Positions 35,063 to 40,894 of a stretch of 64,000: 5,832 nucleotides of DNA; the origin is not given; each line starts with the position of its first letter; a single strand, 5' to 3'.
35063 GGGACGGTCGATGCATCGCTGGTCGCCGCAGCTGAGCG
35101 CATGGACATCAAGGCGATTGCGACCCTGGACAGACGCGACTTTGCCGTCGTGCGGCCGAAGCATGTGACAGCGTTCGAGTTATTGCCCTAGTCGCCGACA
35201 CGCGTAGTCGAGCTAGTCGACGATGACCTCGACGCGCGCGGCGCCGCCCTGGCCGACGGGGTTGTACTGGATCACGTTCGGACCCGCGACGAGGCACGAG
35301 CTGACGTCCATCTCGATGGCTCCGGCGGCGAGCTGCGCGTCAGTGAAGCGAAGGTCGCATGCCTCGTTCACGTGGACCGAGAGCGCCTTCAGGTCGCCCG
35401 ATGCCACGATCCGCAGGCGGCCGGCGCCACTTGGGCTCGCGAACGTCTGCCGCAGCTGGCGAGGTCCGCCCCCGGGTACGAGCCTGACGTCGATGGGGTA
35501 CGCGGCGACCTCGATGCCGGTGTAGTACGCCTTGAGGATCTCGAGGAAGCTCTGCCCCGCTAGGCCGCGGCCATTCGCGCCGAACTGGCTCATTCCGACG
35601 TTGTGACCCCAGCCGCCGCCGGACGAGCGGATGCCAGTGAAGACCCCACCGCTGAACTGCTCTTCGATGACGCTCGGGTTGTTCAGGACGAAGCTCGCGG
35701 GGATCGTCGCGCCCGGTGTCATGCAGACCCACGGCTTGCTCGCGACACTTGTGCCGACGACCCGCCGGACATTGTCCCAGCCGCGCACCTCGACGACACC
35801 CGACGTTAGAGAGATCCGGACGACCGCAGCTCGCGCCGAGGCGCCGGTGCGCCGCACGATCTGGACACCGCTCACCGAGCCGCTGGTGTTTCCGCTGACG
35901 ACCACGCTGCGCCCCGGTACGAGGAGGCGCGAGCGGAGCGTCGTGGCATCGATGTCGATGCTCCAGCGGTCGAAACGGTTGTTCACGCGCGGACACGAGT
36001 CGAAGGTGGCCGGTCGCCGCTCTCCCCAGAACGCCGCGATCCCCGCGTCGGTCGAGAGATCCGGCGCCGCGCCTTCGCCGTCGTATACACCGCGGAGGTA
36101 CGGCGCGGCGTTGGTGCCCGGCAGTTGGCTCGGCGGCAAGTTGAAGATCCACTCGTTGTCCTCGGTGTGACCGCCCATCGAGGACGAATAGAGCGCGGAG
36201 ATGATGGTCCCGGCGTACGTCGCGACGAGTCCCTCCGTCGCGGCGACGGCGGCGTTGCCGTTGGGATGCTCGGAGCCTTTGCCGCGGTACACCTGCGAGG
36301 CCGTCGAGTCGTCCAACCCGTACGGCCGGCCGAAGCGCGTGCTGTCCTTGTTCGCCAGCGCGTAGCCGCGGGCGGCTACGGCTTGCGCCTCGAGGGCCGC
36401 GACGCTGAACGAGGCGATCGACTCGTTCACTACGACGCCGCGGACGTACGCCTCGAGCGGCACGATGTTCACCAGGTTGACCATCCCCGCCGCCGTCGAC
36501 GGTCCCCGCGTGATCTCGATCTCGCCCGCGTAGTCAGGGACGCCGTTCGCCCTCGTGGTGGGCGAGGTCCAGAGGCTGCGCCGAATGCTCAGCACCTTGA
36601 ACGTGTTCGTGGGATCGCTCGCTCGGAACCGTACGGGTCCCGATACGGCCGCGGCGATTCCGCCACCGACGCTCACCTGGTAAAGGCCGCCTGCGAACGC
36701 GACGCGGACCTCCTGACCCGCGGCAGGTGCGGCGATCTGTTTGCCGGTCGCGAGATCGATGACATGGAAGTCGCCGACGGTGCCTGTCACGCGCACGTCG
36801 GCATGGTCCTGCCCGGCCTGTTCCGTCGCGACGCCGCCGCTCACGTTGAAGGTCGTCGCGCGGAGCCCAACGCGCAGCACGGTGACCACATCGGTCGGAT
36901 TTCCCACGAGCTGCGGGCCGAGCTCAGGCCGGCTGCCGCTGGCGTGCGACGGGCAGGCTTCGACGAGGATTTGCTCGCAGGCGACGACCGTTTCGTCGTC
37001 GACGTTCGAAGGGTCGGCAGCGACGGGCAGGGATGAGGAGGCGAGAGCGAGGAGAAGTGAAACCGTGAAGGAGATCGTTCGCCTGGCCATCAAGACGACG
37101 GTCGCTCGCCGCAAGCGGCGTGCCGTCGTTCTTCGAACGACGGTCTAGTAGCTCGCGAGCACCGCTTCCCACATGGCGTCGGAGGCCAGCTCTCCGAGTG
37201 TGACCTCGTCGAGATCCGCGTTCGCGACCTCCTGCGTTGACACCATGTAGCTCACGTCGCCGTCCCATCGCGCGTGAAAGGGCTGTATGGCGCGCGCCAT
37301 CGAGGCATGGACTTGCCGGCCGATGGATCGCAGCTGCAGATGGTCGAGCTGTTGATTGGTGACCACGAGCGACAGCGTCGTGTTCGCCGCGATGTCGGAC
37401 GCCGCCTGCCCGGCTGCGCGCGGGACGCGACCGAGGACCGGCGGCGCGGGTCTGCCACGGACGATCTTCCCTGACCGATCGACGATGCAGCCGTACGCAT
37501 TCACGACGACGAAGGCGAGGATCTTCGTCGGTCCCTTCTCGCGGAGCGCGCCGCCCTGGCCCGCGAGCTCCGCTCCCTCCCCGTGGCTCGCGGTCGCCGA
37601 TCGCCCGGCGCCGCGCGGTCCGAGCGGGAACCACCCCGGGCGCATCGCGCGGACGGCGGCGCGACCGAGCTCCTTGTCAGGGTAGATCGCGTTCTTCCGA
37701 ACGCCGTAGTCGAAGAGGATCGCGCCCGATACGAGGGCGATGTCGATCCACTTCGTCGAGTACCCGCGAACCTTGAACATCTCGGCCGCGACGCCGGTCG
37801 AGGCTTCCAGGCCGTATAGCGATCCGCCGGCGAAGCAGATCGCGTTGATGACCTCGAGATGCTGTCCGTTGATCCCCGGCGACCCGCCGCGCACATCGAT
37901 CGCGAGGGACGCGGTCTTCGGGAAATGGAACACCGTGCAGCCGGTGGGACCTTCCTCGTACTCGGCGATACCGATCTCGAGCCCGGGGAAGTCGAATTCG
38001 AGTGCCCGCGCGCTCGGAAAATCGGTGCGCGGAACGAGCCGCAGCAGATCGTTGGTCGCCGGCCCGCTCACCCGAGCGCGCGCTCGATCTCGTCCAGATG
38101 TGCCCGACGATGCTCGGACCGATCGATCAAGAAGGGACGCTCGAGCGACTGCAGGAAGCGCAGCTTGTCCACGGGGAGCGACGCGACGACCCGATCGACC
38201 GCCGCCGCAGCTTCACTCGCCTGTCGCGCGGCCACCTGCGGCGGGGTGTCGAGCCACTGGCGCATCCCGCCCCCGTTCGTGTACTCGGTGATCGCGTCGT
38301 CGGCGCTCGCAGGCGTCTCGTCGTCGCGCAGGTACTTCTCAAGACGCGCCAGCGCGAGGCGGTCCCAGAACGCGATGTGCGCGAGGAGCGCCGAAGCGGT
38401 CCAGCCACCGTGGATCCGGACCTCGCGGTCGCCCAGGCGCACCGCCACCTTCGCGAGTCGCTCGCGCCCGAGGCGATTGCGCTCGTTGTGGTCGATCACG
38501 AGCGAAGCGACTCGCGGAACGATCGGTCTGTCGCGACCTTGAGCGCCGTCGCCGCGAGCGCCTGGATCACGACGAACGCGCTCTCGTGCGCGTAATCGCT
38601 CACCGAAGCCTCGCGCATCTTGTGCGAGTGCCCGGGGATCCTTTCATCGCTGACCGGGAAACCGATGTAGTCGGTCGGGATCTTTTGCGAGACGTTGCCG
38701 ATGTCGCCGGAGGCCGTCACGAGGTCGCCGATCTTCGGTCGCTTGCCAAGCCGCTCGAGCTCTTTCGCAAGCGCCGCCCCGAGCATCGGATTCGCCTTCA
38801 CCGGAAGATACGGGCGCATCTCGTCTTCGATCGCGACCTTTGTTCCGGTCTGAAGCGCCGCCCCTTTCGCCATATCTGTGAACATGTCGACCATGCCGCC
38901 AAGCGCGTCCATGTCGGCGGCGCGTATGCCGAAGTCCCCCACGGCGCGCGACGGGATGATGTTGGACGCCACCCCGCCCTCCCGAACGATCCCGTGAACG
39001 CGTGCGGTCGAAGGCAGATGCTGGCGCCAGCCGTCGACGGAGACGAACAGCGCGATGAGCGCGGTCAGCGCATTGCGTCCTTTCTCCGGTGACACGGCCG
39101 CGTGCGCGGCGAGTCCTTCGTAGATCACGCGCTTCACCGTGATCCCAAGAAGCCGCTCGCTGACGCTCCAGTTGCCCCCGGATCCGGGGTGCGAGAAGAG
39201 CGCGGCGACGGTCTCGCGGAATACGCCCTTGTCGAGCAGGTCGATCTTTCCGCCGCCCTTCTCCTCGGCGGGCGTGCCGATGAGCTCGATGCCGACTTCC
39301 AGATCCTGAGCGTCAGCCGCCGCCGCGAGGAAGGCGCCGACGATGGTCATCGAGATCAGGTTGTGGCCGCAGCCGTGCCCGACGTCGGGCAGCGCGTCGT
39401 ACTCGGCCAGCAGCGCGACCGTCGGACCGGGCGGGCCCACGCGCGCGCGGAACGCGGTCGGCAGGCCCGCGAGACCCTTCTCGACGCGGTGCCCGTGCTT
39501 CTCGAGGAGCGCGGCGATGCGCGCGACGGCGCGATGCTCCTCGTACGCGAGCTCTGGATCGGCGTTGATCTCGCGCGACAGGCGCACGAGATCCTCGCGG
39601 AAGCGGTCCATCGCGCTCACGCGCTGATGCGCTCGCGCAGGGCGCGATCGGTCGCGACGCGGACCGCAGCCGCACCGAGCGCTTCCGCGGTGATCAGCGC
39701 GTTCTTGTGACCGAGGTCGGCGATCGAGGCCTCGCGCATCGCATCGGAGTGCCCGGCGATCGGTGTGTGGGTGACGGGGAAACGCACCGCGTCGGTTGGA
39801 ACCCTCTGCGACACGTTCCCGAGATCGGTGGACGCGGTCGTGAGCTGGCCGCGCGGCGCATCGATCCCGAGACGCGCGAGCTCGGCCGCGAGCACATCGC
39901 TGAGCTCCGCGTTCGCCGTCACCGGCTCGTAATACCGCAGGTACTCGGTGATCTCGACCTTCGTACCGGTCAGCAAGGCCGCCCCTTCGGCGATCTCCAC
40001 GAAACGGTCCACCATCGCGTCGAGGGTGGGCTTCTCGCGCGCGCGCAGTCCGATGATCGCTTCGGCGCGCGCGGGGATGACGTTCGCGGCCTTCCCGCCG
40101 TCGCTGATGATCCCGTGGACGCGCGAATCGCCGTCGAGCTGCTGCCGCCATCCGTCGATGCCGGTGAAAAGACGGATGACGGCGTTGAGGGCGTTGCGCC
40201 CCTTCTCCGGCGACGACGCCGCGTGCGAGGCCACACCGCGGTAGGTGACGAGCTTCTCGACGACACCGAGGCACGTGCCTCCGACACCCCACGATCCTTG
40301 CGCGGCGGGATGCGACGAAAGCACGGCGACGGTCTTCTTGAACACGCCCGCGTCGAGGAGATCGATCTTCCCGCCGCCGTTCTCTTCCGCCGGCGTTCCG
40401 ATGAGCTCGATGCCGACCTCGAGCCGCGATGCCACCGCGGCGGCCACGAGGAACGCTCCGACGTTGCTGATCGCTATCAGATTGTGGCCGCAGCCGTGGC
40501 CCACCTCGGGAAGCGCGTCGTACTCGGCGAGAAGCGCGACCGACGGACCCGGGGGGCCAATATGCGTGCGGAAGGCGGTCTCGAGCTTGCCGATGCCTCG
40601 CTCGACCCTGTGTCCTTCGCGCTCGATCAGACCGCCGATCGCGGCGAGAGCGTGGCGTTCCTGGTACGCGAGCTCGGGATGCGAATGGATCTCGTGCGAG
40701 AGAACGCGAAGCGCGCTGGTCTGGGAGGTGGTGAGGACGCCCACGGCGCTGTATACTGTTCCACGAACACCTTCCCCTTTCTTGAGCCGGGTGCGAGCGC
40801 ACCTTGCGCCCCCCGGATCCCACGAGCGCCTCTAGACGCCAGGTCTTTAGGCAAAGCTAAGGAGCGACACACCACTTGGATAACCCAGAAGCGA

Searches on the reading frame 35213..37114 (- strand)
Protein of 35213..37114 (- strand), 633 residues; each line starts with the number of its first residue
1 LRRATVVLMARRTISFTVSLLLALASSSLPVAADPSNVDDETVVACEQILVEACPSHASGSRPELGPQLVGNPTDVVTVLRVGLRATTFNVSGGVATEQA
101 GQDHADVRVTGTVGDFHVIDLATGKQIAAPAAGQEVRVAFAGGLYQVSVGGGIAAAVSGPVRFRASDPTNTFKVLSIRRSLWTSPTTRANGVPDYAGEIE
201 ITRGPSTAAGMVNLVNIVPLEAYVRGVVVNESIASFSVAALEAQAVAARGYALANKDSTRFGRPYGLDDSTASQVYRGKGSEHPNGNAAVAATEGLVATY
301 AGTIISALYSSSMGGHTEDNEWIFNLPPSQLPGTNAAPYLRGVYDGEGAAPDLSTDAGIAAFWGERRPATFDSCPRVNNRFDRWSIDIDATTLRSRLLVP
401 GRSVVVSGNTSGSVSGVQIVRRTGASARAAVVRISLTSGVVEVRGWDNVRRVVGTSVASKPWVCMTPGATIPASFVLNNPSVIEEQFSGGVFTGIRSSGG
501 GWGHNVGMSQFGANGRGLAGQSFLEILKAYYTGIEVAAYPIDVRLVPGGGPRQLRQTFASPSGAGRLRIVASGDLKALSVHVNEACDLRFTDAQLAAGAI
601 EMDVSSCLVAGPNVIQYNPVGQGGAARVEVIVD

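Call 72: search_protein_families(library=pfam, proteins=[window:35213-37114:-], max_evalue=0.0001)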
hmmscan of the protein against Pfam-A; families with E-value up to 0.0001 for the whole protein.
window:35213-37114:- (633 aa): 1 family
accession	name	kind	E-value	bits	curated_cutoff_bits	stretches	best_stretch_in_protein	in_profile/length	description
PF08486.15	SpoIID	-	3.3e-21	76.2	23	1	211-300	4-97/97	Stage II sporulation protein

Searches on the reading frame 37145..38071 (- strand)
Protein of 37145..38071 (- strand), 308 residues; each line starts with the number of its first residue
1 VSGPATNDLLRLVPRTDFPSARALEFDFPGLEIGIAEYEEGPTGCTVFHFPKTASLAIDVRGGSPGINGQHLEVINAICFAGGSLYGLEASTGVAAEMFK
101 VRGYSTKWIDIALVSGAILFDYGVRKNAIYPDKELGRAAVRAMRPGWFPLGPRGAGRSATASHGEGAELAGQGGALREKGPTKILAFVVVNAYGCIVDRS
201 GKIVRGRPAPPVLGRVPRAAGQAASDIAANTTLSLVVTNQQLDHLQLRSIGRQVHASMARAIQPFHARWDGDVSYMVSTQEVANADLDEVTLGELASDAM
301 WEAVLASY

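Call 72: search_protein_families(library=pfam, proteins=[window:37145-38071:-], max_evalue=0.0001)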
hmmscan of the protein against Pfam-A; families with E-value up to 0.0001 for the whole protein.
window:37145-38071:- (308 aa): 1 family
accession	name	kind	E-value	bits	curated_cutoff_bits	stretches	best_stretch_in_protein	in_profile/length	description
PF03576.19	Peptidase_S58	-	3.1e-15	56.9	23.9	1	27-304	5-289/307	Peptidase family S58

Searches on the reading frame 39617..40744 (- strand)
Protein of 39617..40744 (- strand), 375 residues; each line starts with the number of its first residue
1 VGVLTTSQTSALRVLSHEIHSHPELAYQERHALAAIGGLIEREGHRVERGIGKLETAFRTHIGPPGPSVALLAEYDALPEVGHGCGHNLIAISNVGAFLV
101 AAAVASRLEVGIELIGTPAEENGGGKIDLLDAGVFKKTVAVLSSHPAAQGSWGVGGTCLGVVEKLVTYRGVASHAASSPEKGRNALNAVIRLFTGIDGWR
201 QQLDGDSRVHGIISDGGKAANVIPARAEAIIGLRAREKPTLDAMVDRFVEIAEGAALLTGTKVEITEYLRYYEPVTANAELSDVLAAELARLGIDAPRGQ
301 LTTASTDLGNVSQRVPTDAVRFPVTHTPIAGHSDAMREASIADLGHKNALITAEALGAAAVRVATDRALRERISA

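Call 72: search_protein_families(library=pfam, proteins=[window:39617-40744:-], max_evalue=0.0001)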
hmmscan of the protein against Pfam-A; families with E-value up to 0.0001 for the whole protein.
window:39617-40744:- (375 aa): 2 families
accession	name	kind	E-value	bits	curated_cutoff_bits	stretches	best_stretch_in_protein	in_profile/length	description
PF01546.33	Peptidase_M20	-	4.7e-12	46.7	24.6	1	73-342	4-194/206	Peptidase family M20/M25/M40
PF07687.19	M20_dimer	-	7e-09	36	21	1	166-254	11-101/107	Peptidase dimerisation domain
